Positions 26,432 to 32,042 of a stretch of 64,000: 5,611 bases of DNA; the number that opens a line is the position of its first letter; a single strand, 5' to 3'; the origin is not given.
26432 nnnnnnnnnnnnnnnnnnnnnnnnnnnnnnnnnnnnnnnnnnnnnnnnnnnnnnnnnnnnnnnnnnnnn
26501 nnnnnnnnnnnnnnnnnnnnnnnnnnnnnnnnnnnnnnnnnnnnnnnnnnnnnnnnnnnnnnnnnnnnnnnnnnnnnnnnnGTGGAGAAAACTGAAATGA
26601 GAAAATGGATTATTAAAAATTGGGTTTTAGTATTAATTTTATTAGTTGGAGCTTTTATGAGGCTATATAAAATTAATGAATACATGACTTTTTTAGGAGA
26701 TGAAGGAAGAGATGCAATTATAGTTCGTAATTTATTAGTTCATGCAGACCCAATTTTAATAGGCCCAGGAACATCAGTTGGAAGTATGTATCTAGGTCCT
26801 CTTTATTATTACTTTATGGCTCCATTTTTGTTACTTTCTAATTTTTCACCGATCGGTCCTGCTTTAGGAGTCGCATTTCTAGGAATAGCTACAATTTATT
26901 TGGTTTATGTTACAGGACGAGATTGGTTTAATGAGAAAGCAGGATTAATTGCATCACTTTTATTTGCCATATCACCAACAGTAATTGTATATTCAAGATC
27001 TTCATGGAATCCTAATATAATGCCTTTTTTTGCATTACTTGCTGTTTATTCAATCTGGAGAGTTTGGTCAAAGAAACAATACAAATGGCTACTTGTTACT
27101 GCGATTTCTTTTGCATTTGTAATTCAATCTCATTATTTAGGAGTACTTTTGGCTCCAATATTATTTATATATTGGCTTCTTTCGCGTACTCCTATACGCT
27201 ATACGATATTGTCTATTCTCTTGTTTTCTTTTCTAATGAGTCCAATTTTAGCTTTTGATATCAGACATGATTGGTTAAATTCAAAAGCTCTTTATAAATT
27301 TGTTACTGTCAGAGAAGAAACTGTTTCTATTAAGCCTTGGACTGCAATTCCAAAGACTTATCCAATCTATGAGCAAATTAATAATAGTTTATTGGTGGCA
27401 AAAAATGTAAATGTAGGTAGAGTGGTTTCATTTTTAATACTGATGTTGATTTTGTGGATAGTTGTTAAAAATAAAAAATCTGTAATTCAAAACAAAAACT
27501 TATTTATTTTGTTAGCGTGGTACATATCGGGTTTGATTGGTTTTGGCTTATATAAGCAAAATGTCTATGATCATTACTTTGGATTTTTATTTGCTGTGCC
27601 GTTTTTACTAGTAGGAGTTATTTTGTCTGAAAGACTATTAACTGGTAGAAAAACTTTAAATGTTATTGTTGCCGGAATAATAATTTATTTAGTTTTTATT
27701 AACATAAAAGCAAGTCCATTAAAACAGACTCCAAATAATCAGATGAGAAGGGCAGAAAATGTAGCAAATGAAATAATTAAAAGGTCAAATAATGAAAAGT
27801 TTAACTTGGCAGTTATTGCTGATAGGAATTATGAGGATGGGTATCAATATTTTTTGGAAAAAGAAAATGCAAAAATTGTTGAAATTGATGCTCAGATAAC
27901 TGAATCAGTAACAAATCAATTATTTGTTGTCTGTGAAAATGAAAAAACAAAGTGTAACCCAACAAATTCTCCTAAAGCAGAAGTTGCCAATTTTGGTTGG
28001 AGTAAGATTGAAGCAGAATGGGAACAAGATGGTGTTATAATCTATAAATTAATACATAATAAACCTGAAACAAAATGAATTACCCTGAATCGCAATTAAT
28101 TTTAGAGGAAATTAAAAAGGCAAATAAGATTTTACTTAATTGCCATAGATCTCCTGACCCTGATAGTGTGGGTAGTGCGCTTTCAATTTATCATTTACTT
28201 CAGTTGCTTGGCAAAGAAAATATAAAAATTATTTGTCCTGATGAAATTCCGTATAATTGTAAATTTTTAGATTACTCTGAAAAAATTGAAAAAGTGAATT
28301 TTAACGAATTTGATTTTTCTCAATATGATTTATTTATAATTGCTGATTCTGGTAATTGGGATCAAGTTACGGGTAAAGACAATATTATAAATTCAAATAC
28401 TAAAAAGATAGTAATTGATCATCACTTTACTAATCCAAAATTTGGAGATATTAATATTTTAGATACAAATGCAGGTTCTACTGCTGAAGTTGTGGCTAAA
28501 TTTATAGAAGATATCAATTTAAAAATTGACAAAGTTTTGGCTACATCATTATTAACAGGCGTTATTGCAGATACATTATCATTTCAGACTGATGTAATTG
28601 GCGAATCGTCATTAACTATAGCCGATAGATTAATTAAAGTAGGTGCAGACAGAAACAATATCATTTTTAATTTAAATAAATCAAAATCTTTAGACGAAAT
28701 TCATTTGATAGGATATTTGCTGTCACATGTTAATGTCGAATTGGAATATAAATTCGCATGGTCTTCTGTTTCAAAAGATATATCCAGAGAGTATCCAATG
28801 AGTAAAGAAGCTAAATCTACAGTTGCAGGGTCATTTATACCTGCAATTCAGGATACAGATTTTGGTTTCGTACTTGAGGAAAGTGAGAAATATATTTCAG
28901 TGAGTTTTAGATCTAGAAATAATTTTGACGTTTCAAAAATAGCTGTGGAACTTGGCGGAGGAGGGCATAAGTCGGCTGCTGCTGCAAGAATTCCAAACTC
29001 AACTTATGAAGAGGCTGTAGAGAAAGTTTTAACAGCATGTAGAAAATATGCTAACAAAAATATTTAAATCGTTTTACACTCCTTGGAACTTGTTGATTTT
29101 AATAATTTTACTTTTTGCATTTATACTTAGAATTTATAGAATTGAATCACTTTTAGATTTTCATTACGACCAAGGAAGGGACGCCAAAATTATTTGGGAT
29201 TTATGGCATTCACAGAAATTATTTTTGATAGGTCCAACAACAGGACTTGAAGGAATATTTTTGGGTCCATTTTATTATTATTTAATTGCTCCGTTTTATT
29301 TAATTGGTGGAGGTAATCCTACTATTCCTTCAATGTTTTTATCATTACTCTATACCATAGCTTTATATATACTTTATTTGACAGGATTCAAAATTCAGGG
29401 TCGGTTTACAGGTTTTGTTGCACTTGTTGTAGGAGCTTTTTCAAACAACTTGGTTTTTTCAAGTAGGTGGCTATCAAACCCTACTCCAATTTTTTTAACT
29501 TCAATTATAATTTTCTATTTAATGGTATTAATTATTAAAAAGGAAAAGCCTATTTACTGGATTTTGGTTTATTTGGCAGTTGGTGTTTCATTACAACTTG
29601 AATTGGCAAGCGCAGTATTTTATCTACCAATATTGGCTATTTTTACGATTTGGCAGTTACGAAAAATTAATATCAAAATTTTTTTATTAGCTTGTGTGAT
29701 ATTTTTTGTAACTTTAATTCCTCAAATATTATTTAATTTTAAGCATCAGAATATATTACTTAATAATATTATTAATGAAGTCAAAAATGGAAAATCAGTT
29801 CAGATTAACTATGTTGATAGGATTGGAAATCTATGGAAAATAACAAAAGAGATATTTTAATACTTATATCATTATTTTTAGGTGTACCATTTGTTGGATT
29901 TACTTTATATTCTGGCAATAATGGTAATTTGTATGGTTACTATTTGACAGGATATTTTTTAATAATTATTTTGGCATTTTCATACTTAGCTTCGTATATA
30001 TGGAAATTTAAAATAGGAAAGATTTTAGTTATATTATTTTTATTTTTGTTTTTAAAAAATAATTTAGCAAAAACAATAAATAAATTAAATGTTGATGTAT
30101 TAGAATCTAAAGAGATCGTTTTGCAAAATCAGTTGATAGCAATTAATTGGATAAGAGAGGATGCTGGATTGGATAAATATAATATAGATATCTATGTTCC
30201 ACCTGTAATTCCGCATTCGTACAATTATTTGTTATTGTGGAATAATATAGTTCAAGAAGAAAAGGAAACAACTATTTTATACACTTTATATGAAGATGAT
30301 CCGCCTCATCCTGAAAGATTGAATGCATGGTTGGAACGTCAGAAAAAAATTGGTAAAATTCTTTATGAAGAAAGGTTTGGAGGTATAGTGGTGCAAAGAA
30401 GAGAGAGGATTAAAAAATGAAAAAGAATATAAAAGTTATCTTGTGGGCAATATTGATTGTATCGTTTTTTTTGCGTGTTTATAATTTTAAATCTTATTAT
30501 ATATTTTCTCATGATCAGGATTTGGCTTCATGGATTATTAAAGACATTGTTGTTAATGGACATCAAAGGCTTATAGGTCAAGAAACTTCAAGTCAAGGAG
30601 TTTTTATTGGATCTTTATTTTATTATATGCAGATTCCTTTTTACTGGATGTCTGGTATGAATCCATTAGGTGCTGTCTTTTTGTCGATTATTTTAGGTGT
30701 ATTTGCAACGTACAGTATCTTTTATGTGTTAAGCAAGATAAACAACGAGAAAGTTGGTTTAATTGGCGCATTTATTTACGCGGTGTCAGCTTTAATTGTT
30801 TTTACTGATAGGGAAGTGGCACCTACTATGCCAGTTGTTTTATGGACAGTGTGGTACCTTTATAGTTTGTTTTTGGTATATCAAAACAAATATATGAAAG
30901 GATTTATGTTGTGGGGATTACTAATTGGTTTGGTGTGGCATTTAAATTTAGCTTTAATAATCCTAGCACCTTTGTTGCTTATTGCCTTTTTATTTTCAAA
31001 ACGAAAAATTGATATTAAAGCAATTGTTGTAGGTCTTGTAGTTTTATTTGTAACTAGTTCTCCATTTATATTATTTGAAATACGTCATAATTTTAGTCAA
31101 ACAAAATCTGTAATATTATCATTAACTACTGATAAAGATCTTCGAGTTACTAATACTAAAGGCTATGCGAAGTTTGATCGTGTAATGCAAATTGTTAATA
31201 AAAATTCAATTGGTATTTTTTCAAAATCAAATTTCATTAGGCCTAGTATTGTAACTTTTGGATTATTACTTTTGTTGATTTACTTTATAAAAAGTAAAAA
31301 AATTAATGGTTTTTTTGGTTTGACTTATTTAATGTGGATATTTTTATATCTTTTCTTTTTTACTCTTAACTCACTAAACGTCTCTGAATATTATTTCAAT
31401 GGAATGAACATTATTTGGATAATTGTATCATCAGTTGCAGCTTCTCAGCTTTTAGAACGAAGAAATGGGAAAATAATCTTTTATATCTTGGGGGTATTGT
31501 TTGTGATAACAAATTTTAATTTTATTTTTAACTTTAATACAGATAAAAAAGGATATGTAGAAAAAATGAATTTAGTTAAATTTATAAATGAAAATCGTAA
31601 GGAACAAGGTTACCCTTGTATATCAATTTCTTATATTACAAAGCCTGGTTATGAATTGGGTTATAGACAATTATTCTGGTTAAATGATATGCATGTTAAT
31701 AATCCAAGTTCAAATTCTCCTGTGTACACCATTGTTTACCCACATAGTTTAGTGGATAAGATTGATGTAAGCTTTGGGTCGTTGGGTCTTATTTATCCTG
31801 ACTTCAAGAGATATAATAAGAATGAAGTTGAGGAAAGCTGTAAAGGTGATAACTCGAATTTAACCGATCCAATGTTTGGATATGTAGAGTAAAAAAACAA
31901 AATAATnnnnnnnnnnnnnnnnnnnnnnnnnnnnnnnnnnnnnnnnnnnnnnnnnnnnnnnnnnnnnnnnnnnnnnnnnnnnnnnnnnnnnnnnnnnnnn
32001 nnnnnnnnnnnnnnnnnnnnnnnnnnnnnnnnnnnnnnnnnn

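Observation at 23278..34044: Three repeated Gtr-like modules (polyprenol-P-sugar synthase next to a GT-C transferase)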

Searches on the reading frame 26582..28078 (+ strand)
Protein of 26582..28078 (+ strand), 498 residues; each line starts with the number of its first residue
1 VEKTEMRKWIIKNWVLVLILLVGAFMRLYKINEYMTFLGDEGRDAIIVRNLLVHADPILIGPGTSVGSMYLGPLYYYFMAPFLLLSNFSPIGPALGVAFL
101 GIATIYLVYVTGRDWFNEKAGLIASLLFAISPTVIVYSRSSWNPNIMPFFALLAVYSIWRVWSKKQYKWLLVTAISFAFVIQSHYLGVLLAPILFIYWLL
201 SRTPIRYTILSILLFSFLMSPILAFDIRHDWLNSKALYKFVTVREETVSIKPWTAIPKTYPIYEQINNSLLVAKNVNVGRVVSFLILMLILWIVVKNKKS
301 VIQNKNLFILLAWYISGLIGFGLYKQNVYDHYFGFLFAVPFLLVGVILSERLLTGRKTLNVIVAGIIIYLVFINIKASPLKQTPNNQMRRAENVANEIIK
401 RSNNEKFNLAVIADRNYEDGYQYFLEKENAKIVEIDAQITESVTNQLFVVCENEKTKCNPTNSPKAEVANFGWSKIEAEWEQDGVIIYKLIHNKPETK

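Call 4: search_protein_families(library=pfam, proteins=[window:26582-28078:+], max_evalue=0.01)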
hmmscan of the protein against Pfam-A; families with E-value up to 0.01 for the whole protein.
window:26582-28078:+ (498 aa): 2 families
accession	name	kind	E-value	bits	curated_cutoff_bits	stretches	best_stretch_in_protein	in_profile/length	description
PF13231.12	PMT_2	-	4.2e-14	53.5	26.1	1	73-223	4-158/160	Dolichyl-phosphate-mannose-protein mannosyltransferase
PF02366.24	PMT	-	8.1e-09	35.8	22.7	1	80-199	72-197/245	Dolichyl-phosphate-mannose-protein mannosyltransferase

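Call 5: search_protein_families(library=ncbifam, proteins=[window:26582-28078:+], max_evalue=0.01)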
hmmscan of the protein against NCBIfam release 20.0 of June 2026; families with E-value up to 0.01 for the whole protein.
window:26582-28078:+ (498 aa): 2 families
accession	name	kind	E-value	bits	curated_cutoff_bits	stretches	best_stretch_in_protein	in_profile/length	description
TIGR03663.1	TIGR03663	subfamily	1.3e-13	50.8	126.25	1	15-387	3-372/435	flippase activity-associated protein Agl23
TIGR04154.1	archaeo_STT3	subfamily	0.00018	20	450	1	72-136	70-141/831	oligosaccharyl transferase, archaeosortase A system-associated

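Call 17: search_solved_structures(query=window:26582-28078:+, max_evalue=1)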
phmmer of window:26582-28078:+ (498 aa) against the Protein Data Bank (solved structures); distinct sequences matched with E-value up to 1: 0.

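Call 61: search_solved_structures(query=A3, max_evalue=10, show_alignments=1)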
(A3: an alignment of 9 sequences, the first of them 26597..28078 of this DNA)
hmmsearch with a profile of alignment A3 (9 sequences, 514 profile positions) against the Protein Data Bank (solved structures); distinct sequences matched with E-value up to 10: 4.
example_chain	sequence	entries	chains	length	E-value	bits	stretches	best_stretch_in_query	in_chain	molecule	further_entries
5ezm_A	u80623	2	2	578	8.6e-06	28.2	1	65-223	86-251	4-amino-4-deoxy-L-arabinose transferase or related glycosyltransferases of PMT family | 4-amino-4-deoxy-L-arabinose (L-Ara4N) transferase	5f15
6p25_A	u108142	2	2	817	0.075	15.2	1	89-215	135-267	Dolichyl-phosphate-mannose--protein mannosyltransferase 1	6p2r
9e61_A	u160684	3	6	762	0.14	14.3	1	89-206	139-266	Dolichyl-phosphate-mannose--protein mannosyltransferase 4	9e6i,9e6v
9rql_A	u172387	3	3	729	4.4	9.4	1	79-227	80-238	Protein O-mannosyl-transferase TMEM260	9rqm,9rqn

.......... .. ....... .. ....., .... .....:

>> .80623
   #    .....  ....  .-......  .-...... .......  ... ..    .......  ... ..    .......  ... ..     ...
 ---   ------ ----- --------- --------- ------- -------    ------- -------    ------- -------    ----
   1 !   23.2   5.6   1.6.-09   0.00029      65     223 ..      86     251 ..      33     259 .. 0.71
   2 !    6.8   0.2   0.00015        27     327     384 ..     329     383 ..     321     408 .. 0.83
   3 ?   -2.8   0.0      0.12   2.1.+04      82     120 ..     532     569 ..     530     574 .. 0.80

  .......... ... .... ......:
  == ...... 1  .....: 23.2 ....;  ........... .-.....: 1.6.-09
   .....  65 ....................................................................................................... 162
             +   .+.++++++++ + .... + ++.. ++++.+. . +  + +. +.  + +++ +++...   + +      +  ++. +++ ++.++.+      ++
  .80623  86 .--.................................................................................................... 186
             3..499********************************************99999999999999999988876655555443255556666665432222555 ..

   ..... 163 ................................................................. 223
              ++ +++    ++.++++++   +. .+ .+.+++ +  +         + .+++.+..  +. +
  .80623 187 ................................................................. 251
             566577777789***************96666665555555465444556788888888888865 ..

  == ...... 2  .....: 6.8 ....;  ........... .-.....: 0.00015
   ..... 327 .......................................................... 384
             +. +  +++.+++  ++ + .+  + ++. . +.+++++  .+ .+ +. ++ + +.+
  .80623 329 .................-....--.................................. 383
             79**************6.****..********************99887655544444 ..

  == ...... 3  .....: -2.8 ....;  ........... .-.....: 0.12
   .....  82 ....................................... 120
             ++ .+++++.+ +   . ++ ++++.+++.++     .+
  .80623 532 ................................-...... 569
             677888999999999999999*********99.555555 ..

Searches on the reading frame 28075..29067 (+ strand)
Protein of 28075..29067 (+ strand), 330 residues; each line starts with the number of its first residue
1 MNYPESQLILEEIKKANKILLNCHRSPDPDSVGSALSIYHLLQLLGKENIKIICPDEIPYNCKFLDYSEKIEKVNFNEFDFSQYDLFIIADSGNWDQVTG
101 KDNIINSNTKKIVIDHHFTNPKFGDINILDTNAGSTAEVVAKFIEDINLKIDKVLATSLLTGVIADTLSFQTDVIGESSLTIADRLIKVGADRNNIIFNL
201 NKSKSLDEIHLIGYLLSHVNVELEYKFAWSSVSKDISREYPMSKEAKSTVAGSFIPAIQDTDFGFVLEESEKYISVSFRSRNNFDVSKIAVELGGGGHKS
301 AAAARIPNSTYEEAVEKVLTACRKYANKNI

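Call 4: search_protein_families(library=pfam, proteins=[window:28075-29067:+], max_evalue=0.01)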
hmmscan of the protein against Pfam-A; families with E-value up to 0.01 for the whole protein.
window:28075-29067:+ (330 aa): 2 families
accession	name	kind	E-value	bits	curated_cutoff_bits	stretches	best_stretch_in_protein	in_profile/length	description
PF01368.27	DHH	-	1.2e-17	64.7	28.1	1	18-162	1-124/125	DHH family, N-terminal domain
PF02272.25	DHHA1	-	3.4e-11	43.9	25.9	1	260-326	31-100/102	DHHA1 domain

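Call 5: search_protein_families(library=ncbifam, proteins=[window:28075-29067:+], max_evalue=0.01)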
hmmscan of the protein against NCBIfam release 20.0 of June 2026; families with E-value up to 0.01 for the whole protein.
window:28075-29067:+ (330 aa): 17 families
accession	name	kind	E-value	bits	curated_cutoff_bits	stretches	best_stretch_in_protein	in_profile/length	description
NF053633.1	OlncasPapPhNrnA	equivalog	1.1e-26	93.5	350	1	5-325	5-314/317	bifunctional oligoribonuclease/PAP phosphatase NrnA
NF011110.0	PRK14538.1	equivalog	5.6e-16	57.8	707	1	6-318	357-674/838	putative bifunctional signaling protein/50S ribosomal protein L9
NF003877.0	PRK05427.1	equivalog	2.6e-12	46.8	283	1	18-188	3-170/308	manganese-dependent inorganic pyrophosphatase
NF011445.0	PRK14869.2-1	equivalog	5.5e-09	35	483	1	112-178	331-399/548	putative manganese-dependent inorganic diphosphatase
NF011443.0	PRK14869.1-5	equivalog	7.9e-08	31.2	335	1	113-189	331-409/546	putative manganese-dependent inorganic diphosphatase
NF011442.0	PRK14869.1-4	equivalog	9e-08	31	400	1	114-189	331-408/543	putative manganese-dependent inorganic diphosphatase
NF011440.0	PRK14869.1-2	equivalog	2.8e-07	29.6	746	1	113-183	325-397/541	putative manganese-dependent inorganic diphosphatase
NF041569.1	A-tRNAntase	equivalog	1.1e-06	27.2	1440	1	78-322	59-301/880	A-adding tRNA nucleotidyltransferase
NF053576.1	RecJ_archaeal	equivalog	3.1e-06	26.3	360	0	57-122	39-98/452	RecJ family nuclease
NF011441.0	PRK14869.1-3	equivalog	1.3e-05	24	753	1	114-189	331-408/548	putative manganese-dependent inorganic diphosphatase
NF011444.0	PRK14869.1-6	equivalog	2.5e-05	23.1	1105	1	113-190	330-409/547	putative manganese-dependent inorganic diphosphatase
NF040701.1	RecJ_Meth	equivalog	2.9e-05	23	550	1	69-134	44-107/449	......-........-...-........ exonuclease RecJ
NF011449.0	PRK14869.2-5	equivalog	5.7e-05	22.4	411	1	114-189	233-310/451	putative manganese-dependent inorganic diphosphatase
TIGR00644.1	recJ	equivalog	0.00029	19.3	396.9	0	28-126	64-153/546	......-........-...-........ exonuclease RecJ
NF011448.0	PRK14869.2-4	equivalog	0.0007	18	562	0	113-172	346-408/563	putative manganese-dependent inorganic diphosphatase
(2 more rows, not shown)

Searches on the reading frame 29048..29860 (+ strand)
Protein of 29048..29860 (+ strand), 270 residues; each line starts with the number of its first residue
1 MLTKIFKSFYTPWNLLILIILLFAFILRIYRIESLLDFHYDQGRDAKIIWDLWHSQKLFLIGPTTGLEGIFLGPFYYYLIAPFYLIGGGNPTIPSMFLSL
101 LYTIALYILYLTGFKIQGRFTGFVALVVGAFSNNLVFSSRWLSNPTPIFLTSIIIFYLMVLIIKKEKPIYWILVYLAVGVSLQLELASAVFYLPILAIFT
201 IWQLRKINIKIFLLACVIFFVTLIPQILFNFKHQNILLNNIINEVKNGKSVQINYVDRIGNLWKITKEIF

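Call 4: search_protein_families(library=pfam, proteins=[window:29048-29860:+], max_evalue=0.01)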
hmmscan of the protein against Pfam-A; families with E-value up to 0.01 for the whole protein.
window:29048-29860:+ (270 aa): 1 family
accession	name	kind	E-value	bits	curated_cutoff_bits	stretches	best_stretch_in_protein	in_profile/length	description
PF13231.12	PMT_2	-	1.5e-08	35.5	26.1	1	74-228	4-159/160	Dolichyl-phosphate-mannose-protein mannosyltransferase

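Call 5: search_protein_families(library=ncbifam, proteins=[window:29048-29860:+], max_evalue=0.01)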
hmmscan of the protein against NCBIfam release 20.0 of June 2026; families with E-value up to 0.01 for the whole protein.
window:29048-29860:+ (270 aa): 2 families
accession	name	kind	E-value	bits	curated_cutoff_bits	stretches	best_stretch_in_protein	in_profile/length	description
NF047440.1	LA3751_2_3_fam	subfamily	3.1e-05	23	200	1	74-250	83-260/460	LA_3751/LA_3752 family putative glycosyltransferase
TIGR03663.1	TIGR03663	subfamily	4.1e-05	22.8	126.25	1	16-225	3-206/435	flippase activity-associated protein Agl23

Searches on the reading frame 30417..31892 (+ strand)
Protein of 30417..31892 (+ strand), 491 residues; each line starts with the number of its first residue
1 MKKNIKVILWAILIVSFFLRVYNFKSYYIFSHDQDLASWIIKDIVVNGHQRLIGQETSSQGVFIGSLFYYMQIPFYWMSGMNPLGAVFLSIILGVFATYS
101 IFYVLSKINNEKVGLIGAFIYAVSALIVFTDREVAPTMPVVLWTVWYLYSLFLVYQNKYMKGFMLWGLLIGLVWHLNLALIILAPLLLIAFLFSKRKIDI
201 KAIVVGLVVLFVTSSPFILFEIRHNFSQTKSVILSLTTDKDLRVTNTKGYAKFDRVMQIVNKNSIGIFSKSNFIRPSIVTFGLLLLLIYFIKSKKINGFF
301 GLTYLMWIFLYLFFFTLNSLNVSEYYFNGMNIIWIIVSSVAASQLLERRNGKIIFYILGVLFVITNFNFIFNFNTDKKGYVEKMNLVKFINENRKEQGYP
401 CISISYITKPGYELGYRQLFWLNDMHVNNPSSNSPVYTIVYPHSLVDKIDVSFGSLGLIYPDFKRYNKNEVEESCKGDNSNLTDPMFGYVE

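Call 4: search_protein_families(library=pfam, proteins=[window:30417-31892:+], max_evalue=0.01)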
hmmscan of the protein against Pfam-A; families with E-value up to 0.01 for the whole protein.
window:30417-31892:+ (491 aa): 1 family
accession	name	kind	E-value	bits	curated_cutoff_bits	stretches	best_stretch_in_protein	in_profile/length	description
PF13231.12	PMT_2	-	1e-08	36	26.1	1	70-219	8-159/160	Dolichyl-phosphate-mannose-protein mannosyltransferase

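Call 5: search_protein_families(library=ncbifam, proteins=[window:30417-31892:+], max_evalue=0.01)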
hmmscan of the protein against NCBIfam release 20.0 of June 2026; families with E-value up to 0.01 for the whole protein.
window:30417-31892:+ (491 aa): 0 families
